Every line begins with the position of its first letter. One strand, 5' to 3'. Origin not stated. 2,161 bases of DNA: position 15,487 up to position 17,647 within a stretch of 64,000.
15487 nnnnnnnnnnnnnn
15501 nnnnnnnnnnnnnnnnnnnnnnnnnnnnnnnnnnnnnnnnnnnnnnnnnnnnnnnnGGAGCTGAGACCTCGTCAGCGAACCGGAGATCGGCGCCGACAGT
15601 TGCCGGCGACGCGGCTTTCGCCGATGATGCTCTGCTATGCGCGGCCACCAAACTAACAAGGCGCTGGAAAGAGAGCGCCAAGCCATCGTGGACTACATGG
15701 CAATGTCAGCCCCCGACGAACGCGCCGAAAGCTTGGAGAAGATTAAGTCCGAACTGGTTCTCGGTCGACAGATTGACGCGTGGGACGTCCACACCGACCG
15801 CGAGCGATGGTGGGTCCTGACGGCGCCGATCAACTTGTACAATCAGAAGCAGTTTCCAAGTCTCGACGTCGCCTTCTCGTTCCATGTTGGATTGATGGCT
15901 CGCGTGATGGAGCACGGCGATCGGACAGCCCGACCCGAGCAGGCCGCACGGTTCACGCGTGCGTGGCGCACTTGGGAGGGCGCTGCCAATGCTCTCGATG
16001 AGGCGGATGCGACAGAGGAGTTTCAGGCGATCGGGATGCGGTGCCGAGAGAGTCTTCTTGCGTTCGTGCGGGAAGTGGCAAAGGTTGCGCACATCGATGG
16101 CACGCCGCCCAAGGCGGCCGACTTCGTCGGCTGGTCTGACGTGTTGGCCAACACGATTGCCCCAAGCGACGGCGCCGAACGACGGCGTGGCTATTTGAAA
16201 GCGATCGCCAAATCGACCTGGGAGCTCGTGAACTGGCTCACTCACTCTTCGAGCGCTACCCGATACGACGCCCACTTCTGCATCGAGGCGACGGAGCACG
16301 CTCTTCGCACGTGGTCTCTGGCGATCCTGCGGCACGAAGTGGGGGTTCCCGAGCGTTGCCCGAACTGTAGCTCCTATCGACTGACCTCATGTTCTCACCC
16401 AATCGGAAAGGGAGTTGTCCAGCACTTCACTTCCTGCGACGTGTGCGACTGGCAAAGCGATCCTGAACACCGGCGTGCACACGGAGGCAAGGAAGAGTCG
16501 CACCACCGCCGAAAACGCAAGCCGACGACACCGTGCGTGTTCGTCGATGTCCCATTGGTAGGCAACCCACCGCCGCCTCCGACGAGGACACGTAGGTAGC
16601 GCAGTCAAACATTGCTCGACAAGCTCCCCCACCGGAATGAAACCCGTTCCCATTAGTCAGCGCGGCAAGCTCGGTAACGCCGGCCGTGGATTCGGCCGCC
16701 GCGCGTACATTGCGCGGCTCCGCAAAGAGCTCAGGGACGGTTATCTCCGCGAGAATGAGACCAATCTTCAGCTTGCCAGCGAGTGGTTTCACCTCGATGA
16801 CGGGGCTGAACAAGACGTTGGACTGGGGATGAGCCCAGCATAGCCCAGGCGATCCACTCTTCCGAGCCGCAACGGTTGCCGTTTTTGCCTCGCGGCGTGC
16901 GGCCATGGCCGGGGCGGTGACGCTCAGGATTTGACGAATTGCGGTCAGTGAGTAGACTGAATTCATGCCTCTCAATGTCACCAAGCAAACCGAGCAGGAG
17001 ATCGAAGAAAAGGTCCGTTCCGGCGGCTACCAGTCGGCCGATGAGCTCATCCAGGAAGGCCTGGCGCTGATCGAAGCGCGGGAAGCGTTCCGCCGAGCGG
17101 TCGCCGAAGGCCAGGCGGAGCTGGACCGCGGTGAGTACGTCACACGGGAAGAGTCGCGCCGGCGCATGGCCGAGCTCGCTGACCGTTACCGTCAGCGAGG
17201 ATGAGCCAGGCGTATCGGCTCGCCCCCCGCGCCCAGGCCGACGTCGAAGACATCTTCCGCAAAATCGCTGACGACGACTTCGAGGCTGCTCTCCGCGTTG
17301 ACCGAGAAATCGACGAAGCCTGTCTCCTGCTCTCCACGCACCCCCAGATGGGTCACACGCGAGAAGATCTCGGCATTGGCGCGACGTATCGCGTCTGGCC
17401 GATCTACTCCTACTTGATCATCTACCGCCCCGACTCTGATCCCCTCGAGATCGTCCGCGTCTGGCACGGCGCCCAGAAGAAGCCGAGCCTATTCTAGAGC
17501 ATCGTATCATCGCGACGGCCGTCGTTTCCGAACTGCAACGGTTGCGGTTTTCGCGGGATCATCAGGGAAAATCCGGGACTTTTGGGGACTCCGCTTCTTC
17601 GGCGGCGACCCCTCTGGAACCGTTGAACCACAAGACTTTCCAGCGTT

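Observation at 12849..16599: Candidate undescribed defence-like operon: unknown 410-aa protein, HNH nuclease and PD-(D/E)xK nuclease, with a divergent Zn-ribbon protein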

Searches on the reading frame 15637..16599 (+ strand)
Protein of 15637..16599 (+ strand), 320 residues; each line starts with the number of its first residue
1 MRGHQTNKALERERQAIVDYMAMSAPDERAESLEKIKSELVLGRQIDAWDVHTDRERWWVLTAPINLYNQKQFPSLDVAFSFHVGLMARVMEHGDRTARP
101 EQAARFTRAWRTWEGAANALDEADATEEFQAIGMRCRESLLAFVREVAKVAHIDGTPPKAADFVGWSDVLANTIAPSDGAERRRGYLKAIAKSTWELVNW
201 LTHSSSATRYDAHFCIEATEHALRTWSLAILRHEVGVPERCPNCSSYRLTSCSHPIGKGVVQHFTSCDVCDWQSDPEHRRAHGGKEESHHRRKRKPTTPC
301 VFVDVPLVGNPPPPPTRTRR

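Call 3: search_protein_families(library=pfam, proteins=[window:15637-16599:+], max_evalue=0.1)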
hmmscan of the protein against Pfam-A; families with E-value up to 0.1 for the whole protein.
window:15637-16599:+ (320 aa): 2 families
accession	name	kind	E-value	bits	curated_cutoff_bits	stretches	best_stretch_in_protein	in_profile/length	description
PF14206.11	Cys_rich_CPCC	-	0.025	14.8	24.5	0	262-280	16-34/75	Cysteine-rich CPCC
PF23470.1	Zn_ribbon_PF0610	-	0.083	13.1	26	0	231-246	11-26/39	PF0610 rubredoxin-like zinc beta-ribbon domain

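Call 4: search_protein_families(library=padloc, proteins=[window:15637-16599:+], max_evalue=0.1)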
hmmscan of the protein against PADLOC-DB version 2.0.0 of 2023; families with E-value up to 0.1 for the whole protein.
window:15637-16599:+ (320 aa): 0 families

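Call 5: search_protein_families(library=ncbifam, proteins=[window:15637-16599:+], max_evalue=0.1)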
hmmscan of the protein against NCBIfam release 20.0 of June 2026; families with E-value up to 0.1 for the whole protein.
window:15637-16599:+ (320 aa): 0 families

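Call 9: search_protein_families(library=phrogs, proteins=[window:15637-16599:+], max_evalue=0.1)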
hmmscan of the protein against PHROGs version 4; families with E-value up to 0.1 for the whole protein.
window:15637-16599:+ (320 aa): 0 families

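Call 23: search_protein_representatives(protein=window:15637-16599:+)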
Query: 320 residues. Proteins with E-value up to 0.001 (for the whole library): 906; up to 1e-10: 542; up to 1e-30: 152. The best 150 are listed.
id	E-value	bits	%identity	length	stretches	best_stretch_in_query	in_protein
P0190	1.9e-83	297.0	61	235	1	91-317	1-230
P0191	1.3e-78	281.1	48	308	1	11-308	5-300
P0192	1.2e-77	277.9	48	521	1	11-278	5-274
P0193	1.4e-77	277.6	42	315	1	8-317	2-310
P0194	2.2e-75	270.4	49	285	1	8-275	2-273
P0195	1.9e-70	254.2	45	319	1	14-276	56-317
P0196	2.2e-70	254.0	45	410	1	10-278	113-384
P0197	1.4e-67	244.8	44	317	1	11-310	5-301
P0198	1.0e-63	232.1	43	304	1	12-276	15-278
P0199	1.6e-62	228.2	42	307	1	7-279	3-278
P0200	1.6e-62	228.2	43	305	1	19-274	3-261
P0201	2.3e-60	221.1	39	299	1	8-276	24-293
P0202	4.0e-60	220.3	40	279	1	17-274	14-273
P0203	4.5e-60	220.1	43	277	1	17-273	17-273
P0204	9.1e-60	219.1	42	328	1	12-275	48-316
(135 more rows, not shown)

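Call 43: search_solved_structures(query=window:15637-16599:+, max_evalue=10)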
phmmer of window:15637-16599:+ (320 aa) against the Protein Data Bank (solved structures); distinct sequences matched with E-value up to 10: 16.
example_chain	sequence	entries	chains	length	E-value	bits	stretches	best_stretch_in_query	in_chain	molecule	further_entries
5wdt_z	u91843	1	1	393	0.4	13.2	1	89-165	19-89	Elongation factor Tu 2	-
4zv4_A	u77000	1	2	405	0.49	12.9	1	92-164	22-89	Elongation factor Tu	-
5mi9_A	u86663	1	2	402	1.3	11.5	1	87-164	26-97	Elongation factor Tu 1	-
5mi3_A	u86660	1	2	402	1.8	11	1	87-164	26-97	Elongation factor Tu 1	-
5mi8_A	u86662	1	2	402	1.9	11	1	87-164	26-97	Elongation factor Tu 1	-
7bbn_A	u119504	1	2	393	1.9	11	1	89-164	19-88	Elongation Factor Tu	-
1dg1_G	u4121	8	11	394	1.9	11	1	89-164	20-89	ELONGATION FACTOR TU | Elongation factor Tu 2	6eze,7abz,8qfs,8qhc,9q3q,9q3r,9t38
5uyk_Z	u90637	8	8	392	1.9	11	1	89-164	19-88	Elongation factor Tu 2 | Elongation factor Tu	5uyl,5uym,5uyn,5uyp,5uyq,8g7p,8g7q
4p3y_A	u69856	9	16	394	1.9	11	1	89-164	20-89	Elongation factor Tu 1 | Elongation factor Tu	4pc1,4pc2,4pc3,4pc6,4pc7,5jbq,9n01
9tb0_C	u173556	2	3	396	1.9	11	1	88-164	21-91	Elongation factor Tu 1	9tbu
1efc_A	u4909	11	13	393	1.9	11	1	89-164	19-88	PROTEIN (ELONGATION FACTOR) | Elongation Factor Tu | Elongation factor Tu 2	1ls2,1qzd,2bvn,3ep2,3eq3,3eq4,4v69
1d8t_A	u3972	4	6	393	1.9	11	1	89-164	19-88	ELONGATION FACTOR TU | Elongation factor Tu 1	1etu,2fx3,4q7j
1ob2_A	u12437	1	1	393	1.9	11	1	89-164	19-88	ELONGATION FACTOR TU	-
3u2q_A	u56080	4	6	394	1.9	11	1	89-164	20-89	Elongation factor Tu 1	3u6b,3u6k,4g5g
5we6_z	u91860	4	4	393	2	10.9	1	89-165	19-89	Elongation factor Tu 2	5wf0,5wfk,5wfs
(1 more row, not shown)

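Call 57: search_dna_similar(query=window:15637-16599:+, collection=plasmids, mode=protein, max_rows=15)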
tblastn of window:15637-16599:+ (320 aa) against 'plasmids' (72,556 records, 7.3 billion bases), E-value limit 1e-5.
Records with a match: 15; places in all: 16; records where one place covers at least 80% of the query: 10.
Best place of each record, by identity: <60% 15.
By first word of the organism name: Rhizobium 3; Paracoccus 2; Paraburkholderia 1; Azospirillum 1; Mycobacterium 1; Arthrobacter 1; Corynebacterium 1; Aminobacter 1; Aurantiacibacter 1; Agrobacterium 1; and 2 more.
By predicted mobility (MOB-suite, as given by PLSDB): mobilizable 6; non-mobilizable 5; conjugative 4.
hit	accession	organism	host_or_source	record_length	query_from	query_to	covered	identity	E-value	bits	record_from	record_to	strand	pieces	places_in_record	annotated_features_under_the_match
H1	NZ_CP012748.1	Paraburkholderia caribensis MBA4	soil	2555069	11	274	83%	44.1%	5e-68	237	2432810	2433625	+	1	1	none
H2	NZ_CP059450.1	Azospirillum brasilense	Prokaryotes,soil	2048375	11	276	83%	42.4%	2e-60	215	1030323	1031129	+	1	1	none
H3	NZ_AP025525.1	Mycobacterium sp. 20KCMC460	Homo sapiens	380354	11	278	84%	38.8%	2e-53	195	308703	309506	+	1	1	hypothetical protein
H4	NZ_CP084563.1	Arthrobacter sp. FW305-BF8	isolate,groundwater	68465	7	275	84%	38.1%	1e-52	193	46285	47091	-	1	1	hypothetical protein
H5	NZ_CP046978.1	Corynebacterium atrinae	Atrina pectinata,pure ...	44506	3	309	96%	32.2%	4e-49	182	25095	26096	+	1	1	hypothetical protein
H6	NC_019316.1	Paracoccus aestuarii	-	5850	8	276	84%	34.9%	7e-44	167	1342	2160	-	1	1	hypothetical protein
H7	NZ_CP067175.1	Paracoccus aestuarii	cell culture,isolated from tidal flat ...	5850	8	276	84%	34.9%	7e-44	167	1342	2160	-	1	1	hypothetical protein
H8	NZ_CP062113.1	Aminobacter sp. SR38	bacterial pure culture,soil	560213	3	276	86%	34.1%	5e-46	173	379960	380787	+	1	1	hypothetical protein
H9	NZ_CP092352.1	Rhizobium sp. C104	Cell culture,nodule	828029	8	249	76%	38.5%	1e-48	181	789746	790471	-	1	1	gamma-glutamylcyclotransferase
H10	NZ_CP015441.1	Aurantiacibacter atlanticus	sediment,deep sea sediment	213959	9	276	84%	34.6%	3e-42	163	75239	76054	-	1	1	hypothetical protein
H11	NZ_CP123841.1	Agrobacterium tumefaciens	-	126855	8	274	83%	34.2%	3e-43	166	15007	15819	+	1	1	hypothetical protein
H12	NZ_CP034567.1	Vibrio parahaemolyticus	seawater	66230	42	273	73%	27.6%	2e-14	81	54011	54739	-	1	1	TFIIB-type zinc finger domain-containing protein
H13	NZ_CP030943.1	Nitratireductor thuwali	-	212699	103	276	54%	33.5%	1e-22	105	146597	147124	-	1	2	gamma-glutamylcyclotransferase family protein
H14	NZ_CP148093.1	Rhizobium sp. T1470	Medicago sativa,cell culture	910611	47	245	62%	28.3%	8e-12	73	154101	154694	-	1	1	none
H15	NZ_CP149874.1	Rhizobium sp. T1473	-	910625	47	245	62%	28.3%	8e-12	73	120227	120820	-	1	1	none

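Call 59: get_annotated_region(hit=H6, flank=3000)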
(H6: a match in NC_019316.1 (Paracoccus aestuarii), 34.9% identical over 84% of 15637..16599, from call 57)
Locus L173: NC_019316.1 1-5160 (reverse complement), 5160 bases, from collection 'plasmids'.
description: Paracoccus aestuarii plasmid pAES4, complete sequence
organism: Paracoccus aestuarii (NCBI taxid 453842)
taxonomy: Bacteria; Pseudomonadota; Alphaproteobacteria; Rhodobacterales; Paracoccaceae; Paracoccus; Paracoccus aestuarii
host: -; source: -; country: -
typing (MOB-suite, as given by PLSDB): mobilizable; replicon rep_cluster_1744; relaxase MOBP
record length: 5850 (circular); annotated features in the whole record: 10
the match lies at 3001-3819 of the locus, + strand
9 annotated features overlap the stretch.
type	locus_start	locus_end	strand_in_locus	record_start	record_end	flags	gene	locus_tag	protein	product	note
CDS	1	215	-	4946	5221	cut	-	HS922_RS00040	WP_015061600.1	type II toxin-antitoxin system RelE/ParE family toxin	-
CDS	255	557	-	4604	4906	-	-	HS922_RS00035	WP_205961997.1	WGR domain-containing protein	-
CDS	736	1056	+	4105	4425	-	mobC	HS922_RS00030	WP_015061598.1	plasmid mobilization relaxosome protein MobC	-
CDS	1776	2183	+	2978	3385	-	-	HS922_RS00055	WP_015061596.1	hypothetical protein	-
CDS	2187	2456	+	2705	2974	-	-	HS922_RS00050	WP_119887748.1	hypothetical protein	-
CDS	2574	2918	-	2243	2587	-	-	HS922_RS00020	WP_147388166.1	hypothetical protein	-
CDS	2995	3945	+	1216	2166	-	-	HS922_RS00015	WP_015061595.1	hypothetical protein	-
CDS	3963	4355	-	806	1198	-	-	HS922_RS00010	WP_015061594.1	site-specific recombinase-resolvase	-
CDS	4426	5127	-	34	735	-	-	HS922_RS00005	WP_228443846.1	hypothetical protein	-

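Call 60: get_annotated_region(hit=H4, flank=5000)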
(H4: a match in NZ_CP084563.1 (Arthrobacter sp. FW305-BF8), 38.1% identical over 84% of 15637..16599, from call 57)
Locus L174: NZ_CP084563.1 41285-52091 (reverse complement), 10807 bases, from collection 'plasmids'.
description: Arthrobacter sp. FW305-BF8 plasmid unnamed2
organism: Arthrobacter sp. FW305-BF8 (NCBI taxid 2879617)
taxonomy: Bacteria; Actinomycetota; Actinomycetes; Micrococcales; Micrococcaceae; Arthrobacter; Arthrobacter sp. FW305-BF8
host: -; source: isolate,groundwater; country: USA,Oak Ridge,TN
typing (MOB-suite, as given by PLSDB): non-mobilizable
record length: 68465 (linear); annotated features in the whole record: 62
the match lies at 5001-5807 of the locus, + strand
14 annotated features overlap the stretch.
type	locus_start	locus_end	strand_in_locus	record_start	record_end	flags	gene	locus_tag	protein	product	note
CDS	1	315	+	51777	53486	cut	-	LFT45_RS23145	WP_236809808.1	hypothetical protein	-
CDS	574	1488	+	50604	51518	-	-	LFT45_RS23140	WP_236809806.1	ParA family protein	-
CDS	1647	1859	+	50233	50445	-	-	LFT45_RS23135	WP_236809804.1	hypothetical protein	-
CDS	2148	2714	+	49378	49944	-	-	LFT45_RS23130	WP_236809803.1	recombinase family protein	GO:0006310 - DNA recombination [Evidence IEA]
CDS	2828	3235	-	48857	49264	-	-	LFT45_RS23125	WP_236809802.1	hypothetical protein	-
CDS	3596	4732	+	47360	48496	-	-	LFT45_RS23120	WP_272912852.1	UPF0158 family protein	-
CDS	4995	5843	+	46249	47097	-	-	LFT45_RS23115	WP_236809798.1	hypothetical protein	-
CDS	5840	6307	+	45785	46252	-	-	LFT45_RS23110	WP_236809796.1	hypothetical protein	-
CDS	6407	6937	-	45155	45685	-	-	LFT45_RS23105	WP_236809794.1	hypothetical protein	-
CDS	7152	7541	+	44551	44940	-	-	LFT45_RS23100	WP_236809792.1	hypothetical protein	-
CDS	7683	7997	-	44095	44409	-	-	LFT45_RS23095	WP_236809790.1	hypothetical protein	-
CDS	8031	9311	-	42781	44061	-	-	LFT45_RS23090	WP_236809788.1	Y-family DNA polymerase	-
CDS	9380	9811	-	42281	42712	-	umuD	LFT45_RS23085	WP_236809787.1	translesion error-prone DNA polymerase V autoproteolytic subunit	-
CDS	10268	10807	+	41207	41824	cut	-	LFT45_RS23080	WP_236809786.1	hypothetical protein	-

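Call 61: get_annotated_region(hit=H9, flank=4000)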
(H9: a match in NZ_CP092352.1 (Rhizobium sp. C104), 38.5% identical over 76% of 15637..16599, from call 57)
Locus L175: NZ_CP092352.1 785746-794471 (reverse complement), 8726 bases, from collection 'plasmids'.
description: Rhizobium sp. C104 plasmid pRSpC104a, complete sequence
organism: Rhizobium sp. C104 (NCBI taxid 2917727)
taxonomy: Bacteria; Pseudomonadota; Alphaproteobacteria; Hyphomicrobiales; Rhizobiaceae; Rhizobium; Rhizobium sp. C104
host: -; source: Cell culture,nodule; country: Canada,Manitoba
typing (MOB-suite, as given by PLSDB): conjugative; relaxase MOBQ; mating-pair formation MPF_T
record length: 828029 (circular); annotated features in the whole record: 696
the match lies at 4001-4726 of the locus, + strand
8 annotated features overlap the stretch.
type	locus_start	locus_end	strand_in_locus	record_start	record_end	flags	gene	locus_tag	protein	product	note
CDS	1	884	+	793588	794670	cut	-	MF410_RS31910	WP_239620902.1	4-oxalomesaconate tautomerase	-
CDS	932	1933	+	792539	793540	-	-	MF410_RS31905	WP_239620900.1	ABC transporter substrate-binding protein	-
CDS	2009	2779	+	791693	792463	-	-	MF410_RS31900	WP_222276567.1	ABC transporter ATP-binding protein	-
CDS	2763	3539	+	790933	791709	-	-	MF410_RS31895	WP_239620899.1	ABC transporter permease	-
CDS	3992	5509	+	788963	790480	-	-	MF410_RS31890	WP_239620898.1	gamma-glutamylcyclotransferase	-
CDS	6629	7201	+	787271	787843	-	-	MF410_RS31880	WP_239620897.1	hypothetical protein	-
CDS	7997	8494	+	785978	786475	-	-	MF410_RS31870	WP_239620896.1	DUF4263 domain-containing protein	-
CDS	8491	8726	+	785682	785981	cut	-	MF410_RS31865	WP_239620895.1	Shedu anti-phage system protein SduA domain-containing protein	-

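Call 70: search_protein_families(library=pfam, alignment_id=A4, max_evalue=0.001)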
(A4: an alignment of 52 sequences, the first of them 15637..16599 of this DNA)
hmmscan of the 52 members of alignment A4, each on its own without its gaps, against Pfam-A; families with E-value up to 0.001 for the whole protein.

A. member 1, window:15637-16599:+ (320 aa): 0 families

B. families by the number of members that match (of 52 scanned): 4 families
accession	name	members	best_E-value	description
PF02810.21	SEC-C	2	1.2e-09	SEC-C motif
PF13772.11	AIG2_2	1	8.1e-11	AIG2-like family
PF06094.17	GGACT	1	2.2e-09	Gamma-glutamyl cyclotransferase, AIG2-like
PF19108.5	DUF5795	1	3.2e-06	Family of unknown function (DUF5795)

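Call 78: search_solved_structures(query=A4, max_evalue=10, show_alignments=1)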
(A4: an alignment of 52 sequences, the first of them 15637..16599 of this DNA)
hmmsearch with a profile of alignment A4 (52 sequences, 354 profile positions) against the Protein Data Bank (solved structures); distinct sequences matched with E-value up to 10: 33.
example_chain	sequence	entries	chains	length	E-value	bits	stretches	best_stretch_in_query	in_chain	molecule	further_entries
7ae4_a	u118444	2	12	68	0.034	16.4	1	237-278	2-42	Protein ShdD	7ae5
7ae7_a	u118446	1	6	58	0.1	14.8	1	237-278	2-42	Protein ShdD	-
9fhl_Y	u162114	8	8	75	0.12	14.6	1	215-271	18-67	Small ribosomal subunit protein eS31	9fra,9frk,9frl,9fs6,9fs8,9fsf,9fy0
2fiy_A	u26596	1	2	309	0.13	14.4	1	231-287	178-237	Protein fdhE homolog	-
2nb9_A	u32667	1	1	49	0.22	13.7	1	237-276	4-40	Uncharacterized protein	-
9c3c_V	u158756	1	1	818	0.23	13.7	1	234-296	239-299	Dystrobrevin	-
8hkx_S27A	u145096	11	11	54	0.27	13.4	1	219-271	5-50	30S ribosomal protein S27ae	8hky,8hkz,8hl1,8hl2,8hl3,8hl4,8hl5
5a39_A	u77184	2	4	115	0.31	13.2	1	239-302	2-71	DNA REPAIR PROTEIN RAD14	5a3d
5g32_A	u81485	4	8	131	0.31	13.2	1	239-303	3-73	RAD14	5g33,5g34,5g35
2qkd_A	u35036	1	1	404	0.33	13.1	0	235-280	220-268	Zinc finger protein ZPR1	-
1pft_A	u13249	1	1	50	0.33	13.1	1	234-273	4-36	TFIIB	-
5lcl_A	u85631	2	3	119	0.33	13.1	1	239-303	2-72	DNA repair protein RAD14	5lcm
1i3q_I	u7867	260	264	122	0.35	13.1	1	235-278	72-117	DNA-DIRECTED RNA POLYMERASE II 14.2KD POLYPEPTIDE | DNA-directed RNA polymerase II, chain RPB9 | DNA-directed RNA polymerase II 14.2 kDa polypeptide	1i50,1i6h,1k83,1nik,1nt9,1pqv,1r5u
4c2m_I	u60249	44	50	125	0.36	13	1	231-271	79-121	DNA-DIRECTED RNA POLYMERASE I SUBUNIT RPA12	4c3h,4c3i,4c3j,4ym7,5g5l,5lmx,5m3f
9v41_A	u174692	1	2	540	0.37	13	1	145-201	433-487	(-)-camphene/tricyclene synthase, chloroplastic-like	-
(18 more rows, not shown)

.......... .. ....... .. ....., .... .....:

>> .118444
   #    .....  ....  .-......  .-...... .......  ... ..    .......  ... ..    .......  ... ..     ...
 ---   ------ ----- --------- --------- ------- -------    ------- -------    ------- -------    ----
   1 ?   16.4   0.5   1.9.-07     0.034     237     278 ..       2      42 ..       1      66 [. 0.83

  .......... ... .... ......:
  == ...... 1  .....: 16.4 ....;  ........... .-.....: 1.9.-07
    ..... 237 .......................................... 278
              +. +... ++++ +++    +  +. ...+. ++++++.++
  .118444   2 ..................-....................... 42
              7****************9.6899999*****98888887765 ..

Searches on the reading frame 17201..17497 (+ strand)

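Call 3: search_protein_families(library=pfam, proteins=[window:17201-17497:+], max_evalue=0.1)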
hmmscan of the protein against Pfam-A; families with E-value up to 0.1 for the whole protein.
window:17201-17497:+ (98 aa): 1 family
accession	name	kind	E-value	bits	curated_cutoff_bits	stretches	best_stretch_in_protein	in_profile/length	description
PF05016.21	ParE_toxin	-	1e-18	68.1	23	1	5-92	1-87/89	ParE toxin of type II toxin-antitoxin system, parDE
